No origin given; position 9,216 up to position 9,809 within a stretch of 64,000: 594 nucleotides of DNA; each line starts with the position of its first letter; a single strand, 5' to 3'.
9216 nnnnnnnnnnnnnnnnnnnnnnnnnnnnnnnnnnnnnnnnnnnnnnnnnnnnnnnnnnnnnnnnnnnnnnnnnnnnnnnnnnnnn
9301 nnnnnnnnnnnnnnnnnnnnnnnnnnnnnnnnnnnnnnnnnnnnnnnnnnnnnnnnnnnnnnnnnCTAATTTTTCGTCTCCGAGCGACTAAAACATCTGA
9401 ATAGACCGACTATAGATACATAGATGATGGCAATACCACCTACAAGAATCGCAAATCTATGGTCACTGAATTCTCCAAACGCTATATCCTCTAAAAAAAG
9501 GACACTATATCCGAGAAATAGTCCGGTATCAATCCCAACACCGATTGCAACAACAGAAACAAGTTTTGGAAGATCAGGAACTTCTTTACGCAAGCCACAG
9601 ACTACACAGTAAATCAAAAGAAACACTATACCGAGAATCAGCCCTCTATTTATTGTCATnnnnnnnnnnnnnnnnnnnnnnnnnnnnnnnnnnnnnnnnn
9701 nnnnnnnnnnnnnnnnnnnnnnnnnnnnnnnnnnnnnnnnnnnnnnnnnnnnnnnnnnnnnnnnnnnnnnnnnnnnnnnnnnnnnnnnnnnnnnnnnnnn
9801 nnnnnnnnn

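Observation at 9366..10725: Panacea-domain (PanA-like) antitoxin followed by two small membrane proteins: candidate PanAT-type toxin-antitoxin with a glycine-zipper toxin and an upstream GCGTTAG iteron array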

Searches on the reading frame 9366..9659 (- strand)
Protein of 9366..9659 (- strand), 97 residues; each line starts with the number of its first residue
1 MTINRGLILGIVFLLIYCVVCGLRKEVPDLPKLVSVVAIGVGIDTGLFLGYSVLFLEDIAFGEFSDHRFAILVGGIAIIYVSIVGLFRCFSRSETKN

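Call 3: search_protein_families(library=pfam, proteins=[window:9366-9659:-], max_evalue=1)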
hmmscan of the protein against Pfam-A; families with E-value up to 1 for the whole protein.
window:9366-9659:- (97 aa): 2 families
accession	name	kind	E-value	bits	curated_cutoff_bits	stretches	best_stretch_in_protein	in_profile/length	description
PF16166.10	TIC20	-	0.22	11.8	28.6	1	2-33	146-176/181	Chloroplast import apparatus Tic20-like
PF11085.13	YqhR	-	0.77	10.1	27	1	9-55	107-152/165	Conserved membrane protein YqhR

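Call 4: search_protein_families(library=padloc, proteins=[window:9366-9659:-], max_evalue=1)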
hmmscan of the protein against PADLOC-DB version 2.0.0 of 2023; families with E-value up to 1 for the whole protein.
window:9366-9659:- (97 aa): 0 families

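Call 15: find_homologous_proteins(query=window:9366-9659:-, max_evalue=0.01)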
Query window:9366-9659:- (97 aa): 1 proteins with E <= 0.01 among 25 candidates.
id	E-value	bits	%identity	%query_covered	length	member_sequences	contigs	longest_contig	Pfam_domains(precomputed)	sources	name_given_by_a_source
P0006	7.2e-52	191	96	100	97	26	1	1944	-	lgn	-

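Call 36: search_protein_representatives(protein=window:9366-9659:-)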
Query: 97 residues. Proteins with E-value up to 0.001 (for the whole library): 45; up to 1e-10: 4; up to 1e-30: 1. The best 45 are listed.
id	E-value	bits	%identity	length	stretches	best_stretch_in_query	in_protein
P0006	2.3e-52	191.3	96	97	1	1-97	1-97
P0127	2.5e-22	95.1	45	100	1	5-93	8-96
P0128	1.3e-11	60.7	40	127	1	6-93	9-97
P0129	4.5e-11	59.0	39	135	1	5-91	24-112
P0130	1.6e-09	54.0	33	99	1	6-93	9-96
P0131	3.5e-09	52.9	33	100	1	6-93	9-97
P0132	5.8e-09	52.2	34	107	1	6-91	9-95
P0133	9.0e-09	51.6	37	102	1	2-92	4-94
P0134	2.3e-08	50.3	33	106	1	6-93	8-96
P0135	1.0e-06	45.0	38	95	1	6-90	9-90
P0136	1.1e-06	45.0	38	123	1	5-91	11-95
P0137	1.8e-06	44.3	34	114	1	2-94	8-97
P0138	2.6e-06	43.7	32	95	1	11-92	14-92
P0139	4.0e-06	43.1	35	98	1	5-89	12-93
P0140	4.0e-06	43.1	29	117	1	3-95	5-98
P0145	1.2e-05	41.6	30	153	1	6-88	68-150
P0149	5.0e-05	39.6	31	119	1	6-91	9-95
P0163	4.7e-04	36.5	28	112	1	6-83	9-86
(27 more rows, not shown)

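Call 37: find_encoding_contigs(protein=P0127, flank=3000, max_places=3)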
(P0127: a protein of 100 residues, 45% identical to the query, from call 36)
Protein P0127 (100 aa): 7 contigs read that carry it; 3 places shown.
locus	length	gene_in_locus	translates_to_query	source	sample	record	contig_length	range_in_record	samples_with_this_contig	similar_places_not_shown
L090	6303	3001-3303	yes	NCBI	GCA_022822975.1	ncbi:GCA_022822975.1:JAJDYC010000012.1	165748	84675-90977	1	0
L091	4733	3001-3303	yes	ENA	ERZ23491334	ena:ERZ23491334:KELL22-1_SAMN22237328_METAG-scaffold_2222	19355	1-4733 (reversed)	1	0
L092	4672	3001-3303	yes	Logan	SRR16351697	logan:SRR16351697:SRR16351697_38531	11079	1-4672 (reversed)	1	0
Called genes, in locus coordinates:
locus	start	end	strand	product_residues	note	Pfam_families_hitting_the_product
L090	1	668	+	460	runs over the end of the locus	-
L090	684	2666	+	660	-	PF20581:DUF6785, PF20580:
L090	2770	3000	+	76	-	-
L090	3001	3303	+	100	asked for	-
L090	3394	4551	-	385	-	PF04542:Sigma70_r2, PF08281:Sigma70_r4_2, PF04545:Sigma70_r4 (weak), PF06439:3keto-disac_hyd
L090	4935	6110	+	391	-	-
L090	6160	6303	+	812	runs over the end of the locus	PF12704:MacB_PCD, PF02687:FtsX, PF12704:MacB_PCD, PF02687:FtsX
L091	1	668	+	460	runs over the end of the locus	-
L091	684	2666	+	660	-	PF20581:DUF6785, PF20580:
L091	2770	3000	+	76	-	-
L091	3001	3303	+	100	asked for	-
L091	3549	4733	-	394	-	?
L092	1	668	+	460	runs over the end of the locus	-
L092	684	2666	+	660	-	PF20581:DUF6785, PF20580:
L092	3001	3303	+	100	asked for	-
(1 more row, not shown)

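Call 44: find_encoding_contigs(protein=P0145, flank=2500, max_places=3)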
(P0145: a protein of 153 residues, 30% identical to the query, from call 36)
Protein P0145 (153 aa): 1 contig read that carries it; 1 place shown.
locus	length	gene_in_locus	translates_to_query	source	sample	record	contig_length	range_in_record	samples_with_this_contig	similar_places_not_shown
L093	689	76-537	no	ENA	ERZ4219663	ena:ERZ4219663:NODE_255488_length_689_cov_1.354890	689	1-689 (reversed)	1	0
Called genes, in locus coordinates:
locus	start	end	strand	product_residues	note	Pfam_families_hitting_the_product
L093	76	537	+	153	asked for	-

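Call 45: find_encoding_contigs(protein=P0128, flank=2500, max_places=3)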
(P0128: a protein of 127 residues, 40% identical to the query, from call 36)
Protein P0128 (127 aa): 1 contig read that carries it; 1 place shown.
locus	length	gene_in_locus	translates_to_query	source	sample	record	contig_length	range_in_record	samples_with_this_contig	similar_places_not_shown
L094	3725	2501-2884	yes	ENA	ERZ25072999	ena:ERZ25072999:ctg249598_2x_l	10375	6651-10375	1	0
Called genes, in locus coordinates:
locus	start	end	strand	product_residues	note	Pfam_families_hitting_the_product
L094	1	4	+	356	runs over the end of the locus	PF05076:SUFU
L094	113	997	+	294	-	-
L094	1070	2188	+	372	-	PF13676:TIR_2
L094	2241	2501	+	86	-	-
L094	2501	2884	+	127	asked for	-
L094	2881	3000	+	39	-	-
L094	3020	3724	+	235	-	?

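Call 46: find_encoding_contigs(protein=P0137, flank=2500, max_places=3)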
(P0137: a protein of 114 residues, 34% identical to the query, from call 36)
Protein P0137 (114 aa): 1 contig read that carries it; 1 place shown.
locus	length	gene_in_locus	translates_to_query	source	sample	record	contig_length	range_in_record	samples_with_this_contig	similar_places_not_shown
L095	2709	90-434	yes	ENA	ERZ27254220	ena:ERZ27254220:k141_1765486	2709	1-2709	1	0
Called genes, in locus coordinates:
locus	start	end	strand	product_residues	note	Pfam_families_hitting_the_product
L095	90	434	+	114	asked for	-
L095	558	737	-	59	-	-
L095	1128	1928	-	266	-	PF03781:FGE-sulfatase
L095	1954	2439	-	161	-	-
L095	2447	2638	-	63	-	-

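Call 55: search_protein_families(library=pfam, alignment_id=A2, max_evalue=0.01)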
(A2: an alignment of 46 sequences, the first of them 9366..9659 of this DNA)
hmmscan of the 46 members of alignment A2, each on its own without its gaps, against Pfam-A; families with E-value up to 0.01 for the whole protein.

A. member 1, window:9366-9659:- (97 aa): 0 families

B. families by the number of members that match (of 46 scanned): 7 families
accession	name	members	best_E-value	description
PF03419.18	Peptidase_U4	3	4.2e-05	Sporulation factor SpoIIGA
PF20394.4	DUF6688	1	0.0017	DUF6688 N-terminal domain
PF02653.21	BPD_transp_2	1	0.0024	Branched-chain amino acid transport system / permease component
PF09858.14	DUF2085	1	0.004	Predicted membrane protein (DUF2085)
PF23539.1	DUF7134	1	0.0056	Domain of unknown function (DUF7134)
PF04039.18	MnhB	1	0.0079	Domain related to MnhB subunit of Na+/H+ antiporter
PF23778.1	Phage_holin_2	1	0.0095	Putative phage holin family 2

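Call 56: search_protein_families(library=ncbifam, proteins=[window:9366-9659:-], max_evalue=1)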
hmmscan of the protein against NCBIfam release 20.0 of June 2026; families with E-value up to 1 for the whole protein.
window:9366-9659:- (97 aa): 1 family
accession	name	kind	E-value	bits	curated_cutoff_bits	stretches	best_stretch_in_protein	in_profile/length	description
NF053662.1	Glu_GABA_anti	equivalog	0.076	12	640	1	11-84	363-439/468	glutamate/gamma-aminobutyrate antiporter GadC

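Call 57: search_protein_families(library=phrogs, proteins=[window:9366-9659:-], max_evalue=1)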
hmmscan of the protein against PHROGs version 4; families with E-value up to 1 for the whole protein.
window:9366-9659:- (97 aa): 1 family
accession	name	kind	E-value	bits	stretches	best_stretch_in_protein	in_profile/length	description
phrog_21863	-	unknown function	0.0012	20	1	51-83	10-42/59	-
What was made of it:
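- The toxin has no significant match to any curated family (calls 3, 4, 56, 57). No family assignment exists for either small protein (calls 55-57).
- Tried and rejected: Family searches: Pfam, NCBIfam, PHROGs and PADLOC gave no family for either small protein (calls 3, 4, 55-57).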

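Call 59: find_related_loci(query=A4, collection=metagenome_contigs, flank=2500)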
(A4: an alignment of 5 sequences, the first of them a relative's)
Query A4 (127 aa) in metagenome_contigs; peptide patterns used: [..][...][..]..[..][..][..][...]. (x = any residue, [..] = any of these).
190 stretches matched a pattern; 1 encode a relative of the query (tblastn E <= 1e-3); 1 distinct loci.
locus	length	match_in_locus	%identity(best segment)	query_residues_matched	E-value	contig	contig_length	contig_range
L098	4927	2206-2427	43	27-103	1e-16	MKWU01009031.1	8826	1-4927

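Call 61: find_encoding_contigs(protein=P0163, flank=2500, max_places=3)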
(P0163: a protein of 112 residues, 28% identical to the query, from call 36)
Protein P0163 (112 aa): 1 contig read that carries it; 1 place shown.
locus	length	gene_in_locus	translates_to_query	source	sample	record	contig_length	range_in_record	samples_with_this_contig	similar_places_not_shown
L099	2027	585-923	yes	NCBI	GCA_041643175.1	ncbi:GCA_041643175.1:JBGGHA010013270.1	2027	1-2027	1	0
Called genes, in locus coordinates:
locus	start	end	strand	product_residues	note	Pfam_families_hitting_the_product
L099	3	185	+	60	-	?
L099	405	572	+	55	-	-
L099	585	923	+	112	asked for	-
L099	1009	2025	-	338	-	?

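Call 62: find_encoding_contigs(protein=P0149, flank=2500, max_places=3)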
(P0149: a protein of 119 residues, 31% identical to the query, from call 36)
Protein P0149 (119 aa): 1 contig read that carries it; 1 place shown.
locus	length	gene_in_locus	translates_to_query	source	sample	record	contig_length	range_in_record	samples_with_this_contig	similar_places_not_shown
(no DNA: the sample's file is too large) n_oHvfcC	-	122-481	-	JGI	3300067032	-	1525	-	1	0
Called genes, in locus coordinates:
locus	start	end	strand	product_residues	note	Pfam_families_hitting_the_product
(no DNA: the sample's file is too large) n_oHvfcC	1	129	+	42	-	?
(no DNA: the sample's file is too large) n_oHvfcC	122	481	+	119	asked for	-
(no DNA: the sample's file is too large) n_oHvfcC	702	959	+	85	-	PF13676:TIR_2 (weak)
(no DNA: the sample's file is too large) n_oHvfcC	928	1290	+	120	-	-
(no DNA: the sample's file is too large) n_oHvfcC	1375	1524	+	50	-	?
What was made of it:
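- Two PanA-less pairs lie next to TIR_2 genes (calls 45, 62).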

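Call 76: predict_structure(alignment_id=A5)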
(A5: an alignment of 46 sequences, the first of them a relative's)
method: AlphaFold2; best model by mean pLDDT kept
length: 153 residues; sequences in the alignment: 46
mean_pLDDT: 84.9   pTM: 0.59
mean pLDDT of the five models: 84.9, 84.1, 83.9, 82.4, 80.7
residues with pLDDT >= 90: 86; 70-90: 45; 50-70: 21; < 50: 1
segments of 3 or more residues with pLDDT < 50: none
pLDDT, mean of each block of 10 residues (from residue 1): 62 73 72 73 75 65 84 95 94 96 96 95 96 98 97 92
secondary structure, 60 per line:
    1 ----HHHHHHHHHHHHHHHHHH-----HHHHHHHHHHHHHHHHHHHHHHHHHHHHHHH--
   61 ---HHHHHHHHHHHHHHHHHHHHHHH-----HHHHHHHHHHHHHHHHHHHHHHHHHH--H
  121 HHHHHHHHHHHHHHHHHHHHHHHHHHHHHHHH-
elements in order: H5-22 H28-58 H64-86 H92-117 H120-152

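Call 77: predict_structure(alignment_id=A2)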
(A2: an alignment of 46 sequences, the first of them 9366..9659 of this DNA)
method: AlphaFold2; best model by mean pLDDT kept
length: 97 residues; sequences in the alignment: 46
mean_pLDDT: 83.6   pTM: 0.67
mean pLDDT of the five models: 83.6, 82.8, 80.9, 79.0, 78.6
residues with pLDDT >= 90: 34; 70-90: 47; 50-70: 13; < 50: 3
segments of 3 or more residues with pLDDT < 50: none
pLDDT, mean of each block of 10 residues (from residue 1): 78 89 85 91 92 77 76 93 89 59
secondary structure, 60 per line:
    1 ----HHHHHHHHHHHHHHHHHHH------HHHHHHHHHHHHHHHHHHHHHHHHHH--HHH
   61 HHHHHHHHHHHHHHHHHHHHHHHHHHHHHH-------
elements in order: H5-23 H30-55 H58-90
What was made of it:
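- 9366..9659 (-): Third gene: a 97-aa, three-helix inner-membrane protein with predicted N-out/C-in topology. It is the cognate partner of the glycine-zipper module. The AF2 model is a 3-helix bundle with pLDDT 83.6 (call 77).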

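Call 82: fold_search(model_id=the predicted structure, library=pdb)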
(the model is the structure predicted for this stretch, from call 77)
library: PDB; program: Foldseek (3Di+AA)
matches with E <= 10: 89; with E <= 0.001: 0
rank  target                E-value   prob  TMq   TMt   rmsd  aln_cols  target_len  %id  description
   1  8s5f_E                1.6e+00  0.69  0.43  0.15   2.4        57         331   18  Crystal structure of the HExxH domain of ChlBHExxH a novel alpha-ketoglutarate dependent oxygenase (released 2024-10-02)
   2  3ze5_C                1.7e+00  0.47  0.46  0.44   5.5        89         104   13  Crystal structure of the integral membrane diacylglycerol kinase - delta4 (released 2013-05-22)
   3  8s5f_F                1.9e+00  0.63  0.43  0.15   2.4        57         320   18  Crystal structure of the HExxH domain of ChlBHExxH a novel alpha-ketoglutarate dependent oxygenase (released 2024-10-02)
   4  4brb_A                1.9e+00  0.51  0.48  0.42   5.1        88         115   10  Crystal structure of the integral membrane enzyme DgkA-ref, delta 7 (released 2014-06-18)
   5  8s5f_A                2.0e+00  0.60  0.43  0.14   2.4        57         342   18  Crystal structure of the HExxH domain of ChlBHExxH a novel alpha-ketoglutarate dependent oxygenase (released 2024-10-02)
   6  4uxz_B                2.0e+00  0.44  0.48  0.48   5.1        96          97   11  Structure of delta7-DgkA-syn in 7.9 MAG to 2.18 angstrom resolution (released 2015-09-30)
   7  4brb_E                2.0e+00  0.35  0.45  0.49   4.5        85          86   12  Crystal structure of the integral membrane enzyme DgkA-ref, delta 7 (released 2014-06-18)
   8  6fkf_G                2.3e+00  0.13  0.26  0.30   9.2        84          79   13  Chloroplast F1Fo conformation 1 (released 2018-05-23)
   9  8b6h_DX               2.3e+00  0.08  0.23  0.13   9.2        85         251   20  Cryo-EM structure of cytochrome c oxidase dimer (complex IV) from respiratory supercomplex of Tetrahymena thermophila (released 2023-03-29)
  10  9wq2_A                3.0e+00  0.28  0.43  0.12   9.9       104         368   12  Structure of 3TM-SAVED dimer bound to 2'3'-cGAMP (released 2026-04-01)
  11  4bpd_B                3.2e+00  0.35  0.48  0.47   5.0        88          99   10  Structure determination of an integral membrane kinase (released 2014-05-07)
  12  4uxw_C                3.2e+00  0.28  0.46  0.43   5.6        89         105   13  Structure of delta4-DgkA-apo in 9.9 MAG (released 2015-09-30)
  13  5dwk_A                3.3e+00  0.35  0.50  0.50   5.0        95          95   12  Diacylglycerol Kinase solved by multi crystal multi orientation native SAD (released 2016-03-23)
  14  7nkk_P                3.3e+00  0.10  0.24  0.27  13.6        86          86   13  Mycobacterium smegmatis ATP synthase rotor state 2 (released 2021-10-27)
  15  5dwk_B                3.7e+00  0.30  0.48  0.43   4.9        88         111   11  Diacylglycerol Kinase solved by multi crystal multi orientation native SAD (released 2016-03-23)
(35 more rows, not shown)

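Call 83: fold_search(model_id=the predicted structure, library=pdb)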
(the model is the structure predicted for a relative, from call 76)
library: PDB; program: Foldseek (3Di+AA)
matches with E <= 10: 145; with E <= 0.001: 0
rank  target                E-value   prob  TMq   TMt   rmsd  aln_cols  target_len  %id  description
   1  7w7z                  9.8e-01  0.47  0.34  0.35  10.4       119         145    9  Crystal Structure of human Focal Adhesion Targeting (FAT) domain of the Focal Adhesion Kinase (released 2022-12-21)
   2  7oci_B                1.1e+00  0.30  0.29  0.37   9.0       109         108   10  Cryo-EM structure of yeast Ost6p containing oligosaccharyltransferase complex (released 2022-02-16)
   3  8agc_D                1.2e+00  0.28  0.29  0.37  10.1       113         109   10  Structure of yeast oligosaccharylransferase complex with lipid-linked oligosaccharide and non-acceptor peptide bound (released 2022-12-07)
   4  8q4h_C                1.7e+00  0.57  0.37  0.56   4.9        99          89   15  a membrane-bound menaquinol:organohalide oxidoreductase complex RDH complex (released 2023-10-18)
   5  6bz3_A                1.7e+00  0.33  0.34  0.39  10.1       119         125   10  Complex structure of FAK FAT domain and DCC P3 motif (released 2018-04-04)
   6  8ka6_A                1.7e+00  0.21  0.33  0.35  12.9       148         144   13  De novo design protein -NA7 (released 2024-08-07)
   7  3tul_B                1.9e+00  0.12  0.24  0.27  18.0       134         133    8  Crystal structure of N-terminal region of Type III Secretion Major Translocator SipB (residues 82-226) (released 2012-02-15)
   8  5f28_E                2.0e+00  0.28  0.32  0.37  10.9       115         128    8  Crystal structure of FAT domain of Focal Adhesion Kinase (FAK) bound to the transcription factor MEF2C (released 2016-07-13)
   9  6ezn_B                2.3e+00  0.14  0.26  0.32   8.7       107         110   14  Cryo-EM structure of the yeast oligosaccharyltransferase (OST) complex (released 2018-01-17)
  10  4u9l_B                2.3e+00  0.13  0.29  0.26  12.0       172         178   15  Structure of a membrane protein (released 2014-12-03)
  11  7eeb_M                2.4e+00  0.10  0.24  0.29  10.0       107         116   17  Structure of the CatSpermasome (released 2021-07-28)
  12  4up6_B                2.7e+00  0.18  0.32  0.38  11.2       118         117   13  Crystal structure of the wild-type diacylglycerol kinase refolded in the lipid cubic phase (released 2014-10-22)
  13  7vw1_B                2.7e+00  0.16  0.26  0.37   6.9        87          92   10  Structure of a dimeric periplasmic protein bound with cuprous ions (released 2022-01-26)
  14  8ka6_B                2.7e+00  0.15  0.31  0.32  13.2       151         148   12  De novo design protein -NA7 (released 2024-08-07)
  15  1ow6_A                2.9e+00  0.21  0.33  0.37  10.6       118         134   10  Paxillin LD4 motif bound to the Focal Adhesion Targeting (FAT) domain of the Focal Adhesion Kinase (released 2003-10-21)
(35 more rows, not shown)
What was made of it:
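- The structure search for the third protein found nothing (best E above 1; calls 82, 83).
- Tried and rejected: Structure search: Foldseek against the PDB with the AF2 models found nothing below E=1 (calls 82, 83).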

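Call 97: find_related_loci(query=A4, collection=viral_contigs, flank=2500)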
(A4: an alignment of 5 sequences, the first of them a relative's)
Query A4 (127 aa) in viral_contigs; peptide patterns used: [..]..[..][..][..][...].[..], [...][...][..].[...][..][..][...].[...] (x = any residue, [..] = any of these).
64 stretches matched a pattern, but none encodes a relative of the query by tblastn (E <= 1e-3).
